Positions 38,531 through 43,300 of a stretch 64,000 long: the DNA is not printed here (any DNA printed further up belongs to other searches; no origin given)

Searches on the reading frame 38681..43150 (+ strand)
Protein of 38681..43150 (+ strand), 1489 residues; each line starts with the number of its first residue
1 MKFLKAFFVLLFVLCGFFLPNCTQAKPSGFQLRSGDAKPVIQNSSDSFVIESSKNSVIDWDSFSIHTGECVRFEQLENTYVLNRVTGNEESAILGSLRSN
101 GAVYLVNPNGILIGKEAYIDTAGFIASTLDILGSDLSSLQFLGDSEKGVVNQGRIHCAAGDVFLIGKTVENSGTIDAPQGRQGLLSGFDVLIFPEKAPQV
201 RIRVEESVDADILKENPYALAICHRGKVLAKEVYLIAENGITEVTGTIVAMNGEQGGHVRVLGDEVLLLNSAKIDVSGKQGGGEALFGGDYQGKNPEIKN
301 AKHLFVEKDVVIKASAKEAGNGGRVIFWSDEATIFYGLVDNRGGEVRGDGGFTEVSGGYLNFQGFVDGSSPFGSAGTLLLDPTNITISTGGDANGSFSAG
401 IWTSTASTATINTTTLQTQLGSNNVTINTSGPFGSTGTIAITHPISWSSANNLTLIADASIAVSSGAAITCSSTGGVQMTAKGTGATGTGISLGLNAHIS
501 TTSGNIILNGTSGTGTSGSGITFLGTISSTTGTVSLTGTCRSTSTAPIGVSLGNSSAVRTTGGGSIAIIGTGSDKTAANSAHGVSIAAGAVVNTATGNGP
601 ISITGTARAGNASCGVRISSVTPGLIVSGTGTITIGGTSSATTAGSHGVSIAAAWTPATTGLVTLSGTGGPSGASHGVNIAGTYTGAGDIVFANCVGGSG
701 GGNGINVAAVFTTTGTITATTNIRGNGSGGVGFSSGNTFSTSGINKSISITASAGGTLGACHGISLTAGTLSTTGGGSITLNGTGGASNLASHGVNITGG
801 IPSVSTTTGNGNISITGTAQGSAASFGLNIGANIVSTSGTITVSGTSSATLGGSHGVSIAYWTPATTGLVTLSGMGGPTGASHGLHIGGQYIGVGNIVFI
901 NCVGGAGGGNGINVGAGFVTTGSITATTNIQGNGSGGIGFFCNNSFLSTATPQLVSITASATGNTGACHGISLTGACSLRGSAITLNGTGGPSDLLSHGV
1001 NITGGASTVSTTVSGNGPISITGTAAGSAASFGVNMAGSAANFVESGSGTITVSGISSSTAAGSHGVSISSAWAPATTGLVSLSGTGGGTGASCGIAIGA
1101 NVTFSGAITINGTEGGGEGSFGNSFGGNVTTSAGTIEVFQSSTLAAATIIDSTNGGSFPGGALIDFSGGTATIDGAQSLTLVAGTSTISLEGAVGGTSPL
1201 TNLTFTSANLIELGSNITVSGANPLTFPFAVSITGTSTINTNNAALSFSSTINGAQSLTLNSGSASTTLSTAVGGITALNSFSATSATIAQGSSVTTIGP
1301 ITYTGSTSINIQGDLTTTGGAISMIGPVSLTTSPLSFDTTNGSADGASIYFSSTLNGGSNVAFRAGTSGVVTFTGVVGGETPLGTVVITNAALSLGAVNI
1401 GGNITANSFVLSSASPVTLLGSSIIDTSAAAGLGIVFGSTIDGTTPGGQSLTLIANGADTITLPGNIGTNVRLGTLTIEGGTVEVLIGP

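Call 8: search_protein_families(library=pfam, proteins=[window:38681-43150:+])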
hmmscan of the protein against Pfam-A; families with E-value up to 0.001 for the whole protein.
window:38681-43150:+ (1489 aa): 1 family
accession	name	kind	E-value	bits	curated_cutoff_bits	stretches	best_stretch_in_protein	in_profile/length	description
PF05860.19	TPS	-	7.9e-24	85.4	33.5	1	40-187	16-175/252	TPS secretion domain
